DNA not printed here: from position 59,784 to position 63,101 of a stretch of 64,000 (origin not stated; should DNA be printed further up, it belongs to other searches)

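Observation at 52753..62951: Five-gene translationally coupled operon: Type III-like R-M plus three extra genes, in a tRNA-Arg-flanked island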

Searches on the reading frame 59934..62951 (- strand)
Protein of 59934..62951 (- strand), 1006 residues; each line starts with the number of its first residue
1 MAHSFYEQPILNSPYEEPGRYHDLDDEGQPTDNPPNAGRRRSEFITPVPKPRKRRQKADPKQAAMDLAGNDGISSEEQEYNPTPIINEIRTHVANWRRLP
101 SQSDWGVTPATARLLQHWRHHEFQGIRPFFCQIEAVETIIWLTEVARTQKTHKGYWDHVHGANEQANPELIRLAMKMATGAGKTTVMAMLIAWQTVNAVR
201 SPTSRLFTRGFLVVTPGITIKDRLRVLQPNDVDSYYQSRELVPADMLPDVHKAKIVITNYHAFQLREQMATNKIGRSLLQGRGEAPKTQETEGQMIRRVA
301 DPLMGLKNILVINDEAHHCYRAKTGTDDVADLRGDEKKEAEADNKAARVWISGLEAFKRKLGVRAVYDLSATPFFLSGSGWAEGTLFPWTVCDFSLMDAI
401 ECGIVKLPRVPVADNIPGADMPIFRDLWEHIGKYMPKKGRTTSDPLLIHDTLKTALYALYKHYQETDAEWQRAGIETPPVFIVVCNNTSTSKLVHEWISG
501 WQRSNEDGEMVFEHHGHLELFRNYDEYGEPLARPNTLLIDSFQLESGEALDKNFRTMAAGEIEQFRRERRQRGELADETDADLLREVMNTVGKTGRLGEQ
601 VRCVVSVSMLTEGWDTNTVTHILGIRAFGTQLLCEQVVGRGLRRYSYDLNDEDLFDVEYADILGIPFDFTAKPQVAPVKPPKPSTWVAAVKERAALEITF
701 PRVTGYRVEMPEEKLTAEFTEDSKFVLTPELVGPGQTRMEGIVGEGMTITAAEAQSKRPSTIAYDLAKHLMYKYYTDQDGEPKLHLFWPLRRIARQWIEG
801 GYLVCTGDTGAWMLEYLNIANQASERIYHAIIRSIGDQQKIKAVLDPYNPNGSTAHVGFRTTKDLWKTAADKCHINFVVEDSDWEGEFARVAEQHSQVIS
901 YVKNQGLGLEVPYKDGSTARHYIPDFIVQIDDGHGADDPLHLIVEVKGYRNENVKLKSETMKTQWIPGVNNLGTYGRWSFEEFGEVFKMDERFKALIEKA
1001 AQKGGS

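Call 4: search_protein_families(library=pfam, proteins=[window:59934-62951:-], max_evalue=0.01)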
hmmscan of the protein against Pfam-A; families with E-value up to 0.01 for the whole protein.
window:59934-62951:- (1006 aa): 4 families
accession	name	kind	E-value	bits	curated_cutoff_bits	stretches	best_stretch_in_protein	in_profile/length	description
PF04851.21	ResIII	-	1.3e-09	38.6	22.5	1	131-322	7-140/164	Type III restriction enzyme, res subunit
PF19778.5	RE_endonuc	-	2.5e-05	24.5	23.4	1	877-964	7-88/108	Endonuclease domain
PF13401.12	AAA_22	-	0.00022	22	27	1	179-319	14-96/130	AAA domain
PF08722.17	Tn7_TnsA-like_N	-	0.0039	18.2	26.5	0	892-948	8-50/85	TnsA-like endonuclease N terminal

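Call 5: search_protein_families(library=padloc, proteins=[window:59934-62951:-], max_evalue=0.01)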
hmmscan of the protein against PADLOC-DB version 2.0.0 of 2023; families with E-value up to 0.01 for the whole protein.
window:59934-62951:- (1006 aa): 4 families
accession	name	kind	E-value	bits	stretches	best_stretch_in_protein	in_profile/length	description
PDLC03648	REase_III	-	7.3e-08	29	1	600-644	310-354/871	Type III restriction enzyme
PDLC03647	REase_III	-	2e-06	24.3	1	576-643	482-549/989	Type III restriction enzyme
PDLC03649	REase_III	-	5.4e-05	19.3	0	597-643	491-537/973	Type III restriction enzyme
PDLC03651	REase_III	-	0.0042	13.2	0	172-318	70-198/873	Type III restriction enzyme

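Call 6: search_protein_families(library=ncbifam, proteins=[window:59934-62951:-], max_evalue=0.01)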
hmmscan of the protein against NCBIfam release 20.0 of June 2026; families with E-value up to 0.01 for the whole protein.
window:59934-62951:- (1006 aa): 3 families
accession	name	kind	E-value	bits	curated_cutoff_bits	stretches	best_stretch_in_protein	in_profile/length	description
NF046055.1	restr_BPTD_3080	equivalog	0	1296.2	800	1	7-996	2-969/970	BPTD_3080 family restriction endonuclease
NF012027.0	PRK15483.1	equivalog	1.7e-05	23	564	0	600-643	501-544/986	type III restriction-modification system endonuclease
NF053632.1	heli_RadD_YejH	equivalog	8.4e-05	21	720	1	600-687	298-378/573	DNA repair helicase RadD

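Call 20: find_related_loci(query=A1, collection=genome_contigs, flank=10000)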
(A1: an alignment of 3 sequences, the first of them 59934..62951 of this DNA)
Query A1 (1006 aa) in genome_contigs; peptide patterns used: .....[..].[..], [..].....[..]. (x = any residue, [..] = any of these).
600 stretches matched a pattern (row limit reached: there are more); 582 encode a relative of the query (tblastn E <= 1e-3); the best 80 are kept; 80 distinct loci.
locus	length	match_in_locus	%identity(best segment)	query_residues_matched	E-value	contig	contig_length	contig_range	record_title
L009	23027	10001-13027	79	1-1006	0e+0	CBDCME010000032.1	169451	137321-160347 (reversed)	MAG: Alphaproteobacteria bacterium isolate 1e3c690f-da49-40e6-bfa5-a0f7ba628e7d genome assembly, contig: contig_32, whol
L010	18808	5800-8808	79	1-1000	0e+0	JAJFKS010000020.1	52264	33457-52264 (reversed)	MAG: Woeseiaceae bacterium isolate OFTM327 OFTM327_19, whole genome shotgun sequence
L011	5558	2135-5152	76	1-1004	0e+0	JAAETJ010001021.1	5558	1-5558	MAG: bacterium isolate Vin_4 VinG_CONTIG3742345, whole genome shotgun sequence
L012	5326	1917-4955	71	1-1005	0e+0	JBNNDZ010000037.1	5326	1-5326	MAG: Puniceicoccales bacterium isolate JB028 k141_127717, whole genome shotgun sequence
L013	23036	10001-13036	70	3-1005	0e+0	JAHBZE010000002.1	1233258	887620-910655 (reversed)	MAG: Xanthobacteraceae bacterium isolate ACE_PRO35 PRO35_2, whole genome shotgun sequence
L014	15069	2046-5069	71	2-1000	0e+0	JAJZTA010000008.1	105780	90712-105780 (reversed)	MAG: Proteobacteria bacterium isolate SKS3.bin62 NODE_249_length_105780_cov_3.680889, whole genome shotgun sequence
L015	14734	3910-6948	71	4-1006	0e+0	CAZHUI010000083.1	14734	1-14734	MAG TPA_asm: uncultured Caulobacterales bacterium isolate SRP287051_co2_170 genome assembly, contig: NODE_7359_length_14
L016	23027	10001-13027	71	5-1005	0e+0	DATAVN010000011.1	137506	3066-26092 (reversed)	MAG TPA_asm: Steroidobacteraceae bacterium isolate SMAG_U5600 k141_3550185, whole genome shotgun sequence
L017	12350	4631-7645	65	1-999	0e+0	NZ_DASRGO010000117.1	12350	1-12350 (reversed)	MAG: Methyloceanibacter sp. isolate SMAG_U10060 k141_1547016, whole genome shotgun sequence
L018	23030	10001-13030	65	4-998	0e+0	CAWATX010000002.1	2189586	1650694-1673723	MAG: uncultured Alphaproteobacteria bacterium isolate MFD02416.bin.1.276 genome assembly, contig: contig_4635, whole gen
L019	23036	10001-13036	63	1-1005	0e+0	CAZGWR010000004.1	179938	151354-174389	MAG TPA_asm: uncultured Novosphingobium sp. isolate SRP287051_co2_98 genome assembly, contig: NODE_125_length_179938_cov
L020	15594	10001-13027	65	1-1003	0e+0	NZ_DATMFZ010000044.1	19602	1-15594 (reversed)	MAG: Geminicoccus sp. isolate SMAG_U13476 k141_1976, whole genome shotgun sequence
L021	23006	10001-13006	63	1-998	0e+0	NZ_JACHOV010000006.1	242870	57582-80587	Rhizorhapis suberifaciens strain DSM 7465 Ga0373210_06, whole genome shotgun sequence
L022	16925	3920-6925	65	1-997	0e+0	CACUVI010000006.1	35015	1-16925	Rhodospirillaceae bacterium LM-1 genome assembly, contig: MTBLM1_Contig_14, whole genome shotgun sequence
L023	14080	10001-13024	64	1-1003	0e+0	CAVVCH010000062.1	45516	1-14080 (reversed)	MAG: uncultured delta proteobacterium isolate MFD02809.bin.1.206 genome assembly, contig: contig_97022, whole genome sho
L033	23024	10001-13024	63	1-1003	0e+0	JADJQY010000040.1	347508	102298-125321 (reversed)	MAG: Candidatus Eisenbacteria bacterium isolate Fred_18-Q3-R57-64_MAXAC.354 tig00351925-10-3470630, whole genome shotgun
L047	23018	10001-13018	63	1-1001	0e+0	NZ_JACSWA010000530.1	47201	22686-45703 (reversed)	Spirulina sp. CCY15215 CCY15215_530, whole genome shotgun sequence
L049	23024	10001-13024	63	1-1003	0e+0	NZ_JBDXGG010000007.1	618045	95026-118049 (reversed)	MAG: Nisaea sp. isolate AQ.08.M.C5_70_35 AQ_08_M_C5_70_35_000000000007, whole genome shotgun sequence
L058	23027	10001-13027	62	1-1003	0e+0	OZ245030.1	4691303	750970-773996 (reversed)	MAG: Candidatus Poribacteria bacterium isolate f3f56de0-ea6e-4eab-9813-cfd719c0cda4 genome assembly, chromosome: 1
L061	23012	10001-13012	62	1-998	0e+0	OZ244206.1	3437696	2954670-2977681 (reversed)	MAG: Phycisphaerales bacterium isolate ffed7d32-17eb-4fab-9bc9-3907e3393155 genome assembly, chromosome: 1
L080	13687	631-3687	62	1-1003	0e+0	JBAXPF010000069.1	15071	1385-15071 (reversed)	MAG: Verrucomicrobiota bacterium isolate ELA524 MAG524_69, whole genome shotgun sequence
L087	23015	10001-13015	62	1-1000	0e+0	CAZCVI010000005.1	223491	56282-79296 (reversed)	MAG TPA_asm: uncultured Clostridia bacterium isolate binchicken_co113_160 genome assembly, contig: NODE_27_length_223491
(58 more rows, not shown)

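Call 59: search_protein_families(library=phrogs, proteins=[window:59934-62951:-], max_evalue=0.001)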
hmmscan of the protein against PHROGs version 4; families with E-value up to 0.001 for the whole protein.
window:59934-62951:- (1006 aa): 4 families
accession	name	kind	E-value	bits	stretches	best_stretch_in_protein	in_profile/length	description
phrog_16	-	DNA, RNA and nucleotide metabolism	8.9e-14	51.6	1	174-411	294-453/986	DNA helicase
phrog_32711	-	unknown function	8.4e-11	41.5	1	600-644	395-439/956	-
phrog_11902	-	unknown function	2.1e-07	30.4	0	597-643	500-546/1000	-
phrog_218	-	connector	0.00019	22.5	1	877-961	22-101/148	head closure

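Call 74: search_protein_families(library=pfam, proteins=[L033:16051-17796:+, L033:18202-20607:+, L047:19255-20907:+, L087:16435-18315:+, L087:18499-20058:+, L049:17558-19237:+, L058:19027-21513:+, L080:10518-12269:+, L047:17160-18068:+, L061:16408-17955:-], max_evalue=0.0001)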
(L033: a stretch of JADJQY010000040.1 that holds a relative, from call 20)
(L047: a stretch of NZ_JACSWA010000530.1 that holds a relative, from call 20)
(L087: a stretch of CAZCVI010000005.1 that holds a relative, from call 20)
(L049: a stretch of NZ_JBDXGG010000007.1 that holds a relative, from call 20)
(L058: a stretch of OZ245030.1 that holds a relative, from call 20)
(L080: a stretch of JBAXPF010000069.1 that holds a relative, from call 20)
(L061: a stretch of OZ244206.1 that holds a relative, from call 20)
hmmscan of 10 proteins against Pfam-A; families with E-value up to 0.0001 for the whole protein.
L033:16051-17796:+ (582 aa): 1 family
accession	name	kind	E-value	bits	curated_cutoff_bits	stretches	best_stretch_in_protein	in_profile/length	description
PF00092.34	VWA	-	1.6e-05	25.7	23.8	1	35-137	57-152/174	von Willebrand factor type A domain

L033:18202-20607:+ (802 aa): 1 family
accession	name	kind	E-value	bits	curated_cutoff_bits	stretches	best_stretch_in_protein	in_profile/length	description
PF13809.12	Tubulin_2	-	3.5e-32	112.5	27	1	16-224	155-353/356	Tubulin like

L047:19255-20907:+ (551 aa): 1 family
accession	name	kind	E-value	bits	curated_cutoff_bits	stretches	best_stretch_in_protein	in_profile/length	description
PF02321.23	OEP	-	4.1e-10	40.2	22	1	437-531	90-184/187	Outer membrane efflux protein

L087:16435-18315:+ (627 aa): 2 families
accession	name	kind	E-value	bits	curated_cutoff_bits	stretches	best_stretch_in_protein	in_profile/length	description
PF13589.12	HATPase_c_3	-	6.6e-10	39.6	25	1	19-132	2-121/137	Histidine kinase-, DNA gyrase B-, and HSP90-like ATPase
PF02518.31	HATPase_c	-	5.5e-07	30.5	26.4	1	19-88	5-76/111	Histidine kinase-, DNA gyrase B-, and HSP90-like ATPase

L087:18499-20058:+ (520 aa): 4 families
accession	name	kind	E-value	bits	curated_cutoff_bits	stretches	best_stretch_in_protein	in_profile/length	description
PF14516.12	AAA_35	-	3.1e-07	30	27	1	35-341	24-313/331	AAA-like domain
PF13401.12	AAA_22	-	2.5e-06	28.2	27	1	45-187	8-128/130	AAA domain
PF13191.12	AAA_16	-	5.3e-05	24.2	32.6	0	44-162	26-155/167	AAA ATPase domain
PF00004.35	AAA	-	8.3e-05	23.5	21.2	0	47-169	3-98/131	ATPase family associated with various cellular activities (AAA)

L049:17558-19237:+ (560 aa): 6 families
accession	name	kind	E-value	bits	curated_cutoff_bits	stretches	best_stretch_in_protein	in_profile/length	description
PF13175.12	AAA_15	-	6.5e-23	82.4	32.1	2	201-301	268-374/374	AAA ATPase domain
PF13304.12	AAA_21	-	1.4e-18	68.4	27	1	229-301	230-303/304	AAA domain, putative AbiEii toxin, Type IV TA system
PF02463.25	SMC_N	-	3.4e-10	40.1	40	1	3-61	2-64/220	RecF/RecN/SMC N terminal domain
PF11398.14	DUF2813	-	4e-07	30.2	21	0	1-49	1-49/372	Protein of unknown function (DUF2813)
PF13476.12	AAA_23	-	1e-06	30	27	1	6-117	2-103/201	AAA domain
PF00005.33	ABC_tran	-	2.1e-05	25.5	25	0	17-62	6-51/137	ABC transporter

L058:19027-21513:+ (829 aa): 61 families (the best 25 are shown)
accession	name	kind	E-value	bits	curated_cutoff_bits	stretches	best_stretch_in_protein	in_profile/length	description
PF25174.1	Beta-prop_THOC3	-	1.2e-164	546.3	305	5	330-578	1-250/272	THOC3 beta-propeller domain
PF25173.1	Beta-prop_WDR3_1st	-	3.1e-162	536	154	5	54-222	4-172/184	WDR3 first beta-propeller domain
PF00400.38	WD40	-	1.6e-157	505.8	27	13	153-191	1-39/39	WD domain, G-beta repeat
PF24814.1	WD40_Prp19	-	3e-131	437.1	320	4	301-485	19-205/281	Prp19 WD40 domain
PF25175.1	Beta-prop_WDR5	-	1.4e-127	425.5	250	4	75-243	6-174/296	WDR5 beta-propeller domain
PF24817.1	WD40_WDHD1_1st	-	1.9e-106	356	109.9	8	122-201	87-166/291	WDHD1 first WD40 domain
PF24807.1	WD40_CDC20-Fz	-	1.8e-102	343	200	3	417-578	53-217/292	CDC20/Fizzy WD40 domain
PF25391.1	WD40_Gbeta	-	2.8e-99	332.8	150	7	299-401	152-254/340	G protein beta WD-40 repeat protein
PF25172.1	Beta-prop_WDR3_2nd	-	7.1e-93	311.5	140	5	453-571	171-289/293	WDR3 second beta-propeller domain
PF23414.1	Beta-prop_EML_2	-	1.7e-88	296.9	90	5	462-615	3-156/266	Echinoderm microtubule-associated protein second beta-propeller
PF24796.1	WDR55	-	2.8e-86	289.7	200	6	208-486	10-293/296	WDR55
PF24105.1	Beta-prop_CAF1B_HIR1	-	6.7e-82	275.9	80.5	7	75-195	66-204/383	CAF1B/HIR1 beta-propeller domain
PF24805.1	EIF3I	-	1.3e-81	274.7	200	7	117-220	6-108/324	EIF3I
PF25168.1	Beta-prop_WDR36-Utp21_2nd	-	3.7e-80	270.2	84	5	456-599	156-297/335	WDR36/Utp21 second beta-propeller domain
PF24782.2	WD40_MABP1-WDR62_2nd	-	5.1e-80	269.4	290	5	122-359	89-340/341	MABP1/WDR62 second WD40 domain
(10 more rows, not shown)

L080:10518-12269:+ (584 aa): 0 families

L047:17160-18068:+ (303 aa): 1 family
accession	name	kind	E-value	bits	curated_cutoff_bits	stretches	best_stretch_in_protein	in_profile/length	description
PF02628.20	COX15-CtaA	-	8.7e-29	101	29.9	1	21-286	2-322/322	Cytochrome oxidase assembly protein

L061:16408-17955:- (516 aa): 3 families
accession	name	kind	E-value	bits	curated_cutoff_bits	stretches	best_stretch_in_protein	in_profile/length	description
PF00239.26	Resolvase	-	4.3e-39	134.4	23.3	1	15-167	2-145/145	Resolvase, N terminal domain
PF07508.19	Recombinase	-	3.1e-15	56.7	21.1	1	192-287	2-101/102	Recombinase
PF13408.12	Zn_ribbon_recom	-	4.2e-14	53.1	25.3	1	303-365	1-56/58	Recombinase zinc beta ribbon domain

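Call 91: search_solved_structures(query=window:59934-62951:-, max_evalue=0.01)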
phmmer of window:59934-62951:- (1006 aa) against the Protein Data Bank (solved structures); distinct sequences matched with E-value up to 0.01: 0.
